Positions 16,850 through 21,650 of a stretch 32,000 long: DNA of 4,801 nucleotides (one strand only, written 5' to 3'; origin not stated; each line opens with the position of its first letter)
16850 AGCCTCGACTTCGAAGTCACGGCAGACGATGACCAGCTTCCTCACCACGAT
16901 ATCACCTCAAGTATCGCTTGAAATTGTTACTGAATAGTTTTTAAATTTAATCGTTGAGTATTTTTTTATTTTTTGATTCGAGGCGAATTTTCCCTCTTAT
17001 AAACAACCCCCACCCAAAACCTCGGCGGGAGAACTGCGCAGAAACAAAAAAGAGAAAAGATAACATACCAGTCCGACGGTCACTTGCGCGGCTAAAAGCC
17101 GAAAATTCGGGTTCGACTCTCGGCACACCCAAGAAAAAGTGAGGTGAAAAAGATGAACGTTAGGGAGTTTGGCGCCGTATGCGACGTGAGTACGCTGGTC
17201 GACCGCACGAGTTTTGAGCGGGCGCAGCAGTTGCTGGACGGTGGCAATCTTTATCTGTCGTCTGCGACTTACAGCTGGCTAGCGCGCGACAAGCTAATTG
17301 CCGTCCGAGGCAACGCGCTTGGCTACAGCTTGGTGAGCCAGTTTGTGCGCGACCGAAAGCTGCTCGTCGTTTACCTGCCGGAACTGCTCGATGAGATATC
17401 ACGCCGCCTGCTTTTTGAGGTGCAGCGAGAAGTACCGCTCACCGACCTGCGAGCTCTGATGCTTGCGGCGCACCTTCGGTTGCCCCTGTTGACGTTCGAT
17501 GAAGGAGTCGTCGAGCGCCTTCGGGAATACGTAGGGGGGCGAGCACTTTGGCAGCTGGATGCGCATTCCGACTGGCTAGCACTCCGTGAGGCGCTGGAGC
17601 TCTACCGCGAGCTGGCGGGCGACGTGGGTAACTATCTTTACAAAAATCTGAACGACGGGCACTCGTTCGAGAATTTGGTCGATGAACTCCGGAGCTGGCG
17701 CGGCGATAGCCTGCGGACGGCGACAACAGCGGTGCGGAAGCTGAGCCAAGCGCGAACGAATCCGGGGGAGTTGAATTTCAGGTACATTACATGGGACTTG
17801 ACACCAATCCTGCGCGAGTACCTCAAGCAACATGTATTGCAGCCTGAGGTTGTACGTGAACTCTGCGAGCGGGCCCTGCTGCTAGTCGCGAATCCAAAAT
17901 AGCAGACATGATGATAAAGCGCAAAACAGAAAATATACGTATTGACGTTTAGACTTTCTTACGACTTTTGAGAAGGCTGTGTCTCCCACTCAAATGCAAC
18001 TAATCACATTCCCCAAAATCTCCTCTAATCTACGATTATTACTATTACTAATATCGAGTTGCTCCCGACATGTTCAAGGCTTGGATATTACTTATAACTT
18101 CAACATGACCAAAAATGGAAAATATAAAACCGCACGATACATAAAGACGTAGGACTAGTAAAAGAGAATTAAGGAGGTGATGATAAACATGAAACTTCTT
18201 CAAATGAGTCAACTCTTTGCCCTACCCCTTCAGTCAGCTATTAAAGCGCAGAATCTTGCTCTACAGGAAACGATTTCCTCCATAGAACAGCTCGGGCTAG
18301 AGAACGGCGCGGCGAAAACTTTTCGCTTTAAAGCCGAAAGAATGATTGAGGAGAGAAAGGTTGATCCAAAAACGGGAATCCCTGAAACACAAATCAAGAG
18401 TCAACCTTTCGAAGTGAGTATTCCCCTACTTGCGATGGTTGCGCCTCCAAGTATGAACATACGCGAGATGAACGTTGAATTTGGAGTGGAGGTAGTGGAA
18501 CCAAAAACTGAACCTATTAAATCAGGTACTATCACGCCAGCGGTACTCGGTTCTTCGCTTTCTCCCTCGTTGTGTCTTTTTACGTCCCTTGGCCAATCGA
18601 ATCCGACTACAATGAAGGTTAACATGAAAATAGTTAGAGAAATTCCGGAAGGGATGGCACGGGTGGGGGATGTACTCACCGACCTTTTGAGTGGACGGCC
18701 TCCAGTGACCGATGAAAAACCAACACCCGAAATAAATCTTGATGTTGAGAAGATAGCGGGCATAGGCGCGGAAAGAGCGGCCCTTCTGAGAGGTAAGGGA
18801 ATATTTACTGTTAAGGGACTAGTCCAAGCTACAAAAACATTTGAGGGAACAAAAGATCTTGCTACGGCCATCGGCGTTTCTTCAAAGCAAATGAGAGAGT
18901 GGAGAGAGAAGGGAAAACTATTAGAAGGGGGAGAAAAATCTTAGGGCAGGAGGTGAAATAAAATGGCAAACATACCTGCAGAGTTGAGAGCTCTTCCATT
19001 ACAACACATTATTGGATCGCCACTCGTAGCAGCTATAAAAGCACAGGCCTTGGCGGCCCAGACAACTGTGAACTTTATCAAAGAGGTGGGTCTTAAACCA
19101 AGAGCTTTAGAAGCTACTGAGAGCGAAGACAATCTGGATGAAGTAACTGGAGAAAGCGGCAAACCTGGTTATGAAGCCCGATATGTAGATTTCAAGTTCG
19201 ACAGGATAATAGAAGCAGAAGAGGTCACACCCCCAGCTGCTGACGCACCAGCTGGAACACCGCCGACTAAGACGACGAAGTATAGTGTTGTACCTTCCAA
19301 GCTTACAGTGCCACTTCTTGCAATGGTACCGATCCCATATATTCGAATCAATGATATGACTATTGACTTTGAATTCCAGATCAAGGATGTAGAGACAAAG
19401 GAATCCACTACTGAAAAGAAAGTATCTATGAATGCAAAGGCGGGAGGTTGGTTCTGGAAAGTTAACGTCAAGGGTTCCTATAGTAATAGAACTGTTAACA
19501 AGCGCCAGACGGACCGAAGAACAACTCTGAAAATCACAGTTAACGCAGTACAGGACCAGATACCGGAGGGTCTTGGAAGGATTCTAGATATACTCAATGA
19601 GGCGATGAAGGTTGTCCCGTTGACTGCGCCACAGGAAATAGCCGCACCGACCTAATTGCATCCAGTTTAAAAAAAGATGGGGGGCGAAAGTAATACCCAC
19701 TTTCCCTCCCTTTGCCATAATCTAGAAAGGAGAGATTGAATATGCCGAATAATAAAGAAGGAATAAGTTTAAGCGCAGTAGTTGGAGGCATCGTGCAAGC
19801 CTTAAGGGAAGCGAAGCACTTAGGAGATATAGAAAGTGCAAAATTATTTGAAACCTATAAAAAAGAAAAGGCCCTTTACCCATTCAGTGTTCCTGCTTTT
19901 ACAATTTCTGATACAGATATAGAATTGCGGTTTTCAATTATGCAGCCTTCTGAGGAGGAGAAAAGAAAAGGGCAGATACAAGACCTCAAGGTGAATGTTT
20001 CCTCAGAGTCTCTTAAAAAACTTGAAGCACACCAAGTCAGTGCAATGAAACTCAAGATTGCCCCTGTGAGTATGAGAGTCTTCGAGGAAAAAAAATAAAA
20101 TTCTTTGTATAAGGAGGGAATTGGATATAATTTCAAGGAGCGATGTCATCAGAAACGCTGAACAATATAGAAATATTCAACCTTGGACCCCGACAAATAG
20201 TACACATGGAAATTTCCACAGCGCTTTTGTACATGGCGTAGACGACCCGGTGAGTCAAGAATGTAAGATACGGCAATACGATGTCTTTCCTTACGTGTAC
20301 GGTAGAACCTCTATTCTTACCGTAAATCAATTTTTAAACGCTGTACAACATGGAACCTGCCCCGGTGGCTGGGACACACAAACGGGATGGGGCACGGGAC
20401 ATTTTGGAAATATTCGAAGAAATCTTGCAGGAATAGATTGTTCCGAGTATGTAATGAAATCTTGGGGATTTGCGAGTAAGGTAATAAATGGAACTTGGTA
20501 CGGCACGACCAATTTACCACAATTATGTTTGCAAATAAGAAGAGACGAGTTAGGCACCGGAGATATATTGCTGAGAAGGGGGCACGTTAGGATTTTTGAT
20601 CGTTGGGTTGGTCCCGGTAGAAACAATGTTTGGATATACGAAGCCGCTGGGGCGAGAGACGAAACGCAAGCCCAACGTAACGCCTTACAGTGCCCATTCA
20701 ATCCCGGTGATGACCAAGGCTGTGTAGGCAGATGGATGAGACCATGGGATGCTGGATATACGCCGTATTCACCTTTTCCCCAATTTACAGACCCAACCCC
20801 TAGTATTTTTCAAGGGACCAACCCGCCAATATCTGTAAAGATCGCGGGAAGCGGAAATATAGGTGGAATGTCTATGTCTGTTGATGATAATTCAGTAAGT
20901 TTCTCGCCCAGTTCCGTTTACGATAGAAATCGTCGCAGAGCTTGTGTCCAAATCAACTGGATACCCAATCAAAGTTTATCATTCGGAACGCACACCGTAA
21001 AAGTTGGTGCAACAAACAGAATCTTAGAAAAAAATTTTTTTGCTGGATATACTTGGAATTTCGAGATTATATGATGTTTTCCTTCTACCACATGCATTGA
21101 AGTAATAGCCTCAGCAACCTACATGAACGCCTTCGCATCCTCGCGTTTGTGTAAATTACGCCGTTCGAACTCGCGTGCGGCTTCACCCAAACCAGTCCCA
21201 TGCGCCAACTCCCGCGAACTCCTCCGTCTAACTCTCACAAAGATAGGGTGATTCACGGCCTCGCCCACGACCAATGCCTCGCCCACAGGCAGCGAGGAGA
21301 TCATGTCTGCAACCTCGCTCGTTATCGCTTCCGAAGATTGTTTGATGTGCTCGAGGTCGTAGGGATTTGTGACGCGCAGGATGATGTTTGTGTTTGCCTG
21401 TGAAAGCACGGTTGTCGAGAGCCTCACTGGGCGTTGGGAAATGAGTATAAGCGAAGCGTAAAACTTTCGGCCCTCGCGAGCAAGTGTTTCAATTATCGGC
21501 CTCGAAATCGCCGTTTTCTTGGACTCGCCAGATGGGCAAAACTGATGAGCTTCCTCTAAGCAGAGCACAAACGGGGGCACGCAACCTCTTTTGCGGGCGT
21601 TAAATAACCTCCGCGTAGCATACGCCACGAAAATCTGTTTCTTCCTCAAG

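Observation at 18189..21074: Four-gene SD-coupled operon: three paralogous unknown proteins plus an NlpC/P60-like cysteine hydrolase, a candidate undescribed system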

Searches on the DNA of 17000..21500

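Call 113: search_rna_families(source=window, start=17000, end=21500, threshold=evalue, max_evalue=1)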
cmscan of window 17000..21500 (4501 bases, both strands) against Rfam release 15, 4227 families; matches with E-value up to 1: 0.
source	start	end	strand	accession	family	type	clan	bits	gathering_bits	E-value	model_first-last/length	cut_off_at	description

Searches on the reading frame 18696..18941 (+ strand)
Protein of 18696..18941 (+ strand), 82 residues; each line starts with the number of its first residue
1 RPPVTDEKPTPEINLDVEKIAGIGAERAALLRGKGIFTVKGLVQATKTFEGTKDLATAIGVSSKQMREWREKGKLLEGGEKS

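Call 102: search_solved_structures(query=window:18696-18941:+, max_evalue=10, show_alignments=2)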
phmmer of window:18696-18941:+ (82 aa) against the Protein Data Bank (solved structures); distinct sequences matched with E-value up to 10: 5.
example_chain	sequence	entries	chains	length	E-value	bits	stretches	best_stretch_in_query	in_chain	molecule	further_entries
7on7_A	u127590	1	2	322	6e-09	39.1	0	31-65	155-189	SAKe6BE-L2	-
4ggm_X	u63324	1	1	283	0.18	15.4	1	8-59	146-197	UDP-2,3-diacylglucosamine pyrophosphatase LpxI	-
4j6e_A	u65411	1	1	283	0.21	15.2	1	8-58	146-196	UDP-2,3-diacylglucosamine pyrophosphatase LpxI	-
3w77_A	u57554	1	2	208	1.4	12.6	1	35-77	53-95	FMN-dependent NADH-azoreductase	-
3p0r_A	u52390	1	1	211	1.6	12.4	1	35-77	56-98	Azoreductase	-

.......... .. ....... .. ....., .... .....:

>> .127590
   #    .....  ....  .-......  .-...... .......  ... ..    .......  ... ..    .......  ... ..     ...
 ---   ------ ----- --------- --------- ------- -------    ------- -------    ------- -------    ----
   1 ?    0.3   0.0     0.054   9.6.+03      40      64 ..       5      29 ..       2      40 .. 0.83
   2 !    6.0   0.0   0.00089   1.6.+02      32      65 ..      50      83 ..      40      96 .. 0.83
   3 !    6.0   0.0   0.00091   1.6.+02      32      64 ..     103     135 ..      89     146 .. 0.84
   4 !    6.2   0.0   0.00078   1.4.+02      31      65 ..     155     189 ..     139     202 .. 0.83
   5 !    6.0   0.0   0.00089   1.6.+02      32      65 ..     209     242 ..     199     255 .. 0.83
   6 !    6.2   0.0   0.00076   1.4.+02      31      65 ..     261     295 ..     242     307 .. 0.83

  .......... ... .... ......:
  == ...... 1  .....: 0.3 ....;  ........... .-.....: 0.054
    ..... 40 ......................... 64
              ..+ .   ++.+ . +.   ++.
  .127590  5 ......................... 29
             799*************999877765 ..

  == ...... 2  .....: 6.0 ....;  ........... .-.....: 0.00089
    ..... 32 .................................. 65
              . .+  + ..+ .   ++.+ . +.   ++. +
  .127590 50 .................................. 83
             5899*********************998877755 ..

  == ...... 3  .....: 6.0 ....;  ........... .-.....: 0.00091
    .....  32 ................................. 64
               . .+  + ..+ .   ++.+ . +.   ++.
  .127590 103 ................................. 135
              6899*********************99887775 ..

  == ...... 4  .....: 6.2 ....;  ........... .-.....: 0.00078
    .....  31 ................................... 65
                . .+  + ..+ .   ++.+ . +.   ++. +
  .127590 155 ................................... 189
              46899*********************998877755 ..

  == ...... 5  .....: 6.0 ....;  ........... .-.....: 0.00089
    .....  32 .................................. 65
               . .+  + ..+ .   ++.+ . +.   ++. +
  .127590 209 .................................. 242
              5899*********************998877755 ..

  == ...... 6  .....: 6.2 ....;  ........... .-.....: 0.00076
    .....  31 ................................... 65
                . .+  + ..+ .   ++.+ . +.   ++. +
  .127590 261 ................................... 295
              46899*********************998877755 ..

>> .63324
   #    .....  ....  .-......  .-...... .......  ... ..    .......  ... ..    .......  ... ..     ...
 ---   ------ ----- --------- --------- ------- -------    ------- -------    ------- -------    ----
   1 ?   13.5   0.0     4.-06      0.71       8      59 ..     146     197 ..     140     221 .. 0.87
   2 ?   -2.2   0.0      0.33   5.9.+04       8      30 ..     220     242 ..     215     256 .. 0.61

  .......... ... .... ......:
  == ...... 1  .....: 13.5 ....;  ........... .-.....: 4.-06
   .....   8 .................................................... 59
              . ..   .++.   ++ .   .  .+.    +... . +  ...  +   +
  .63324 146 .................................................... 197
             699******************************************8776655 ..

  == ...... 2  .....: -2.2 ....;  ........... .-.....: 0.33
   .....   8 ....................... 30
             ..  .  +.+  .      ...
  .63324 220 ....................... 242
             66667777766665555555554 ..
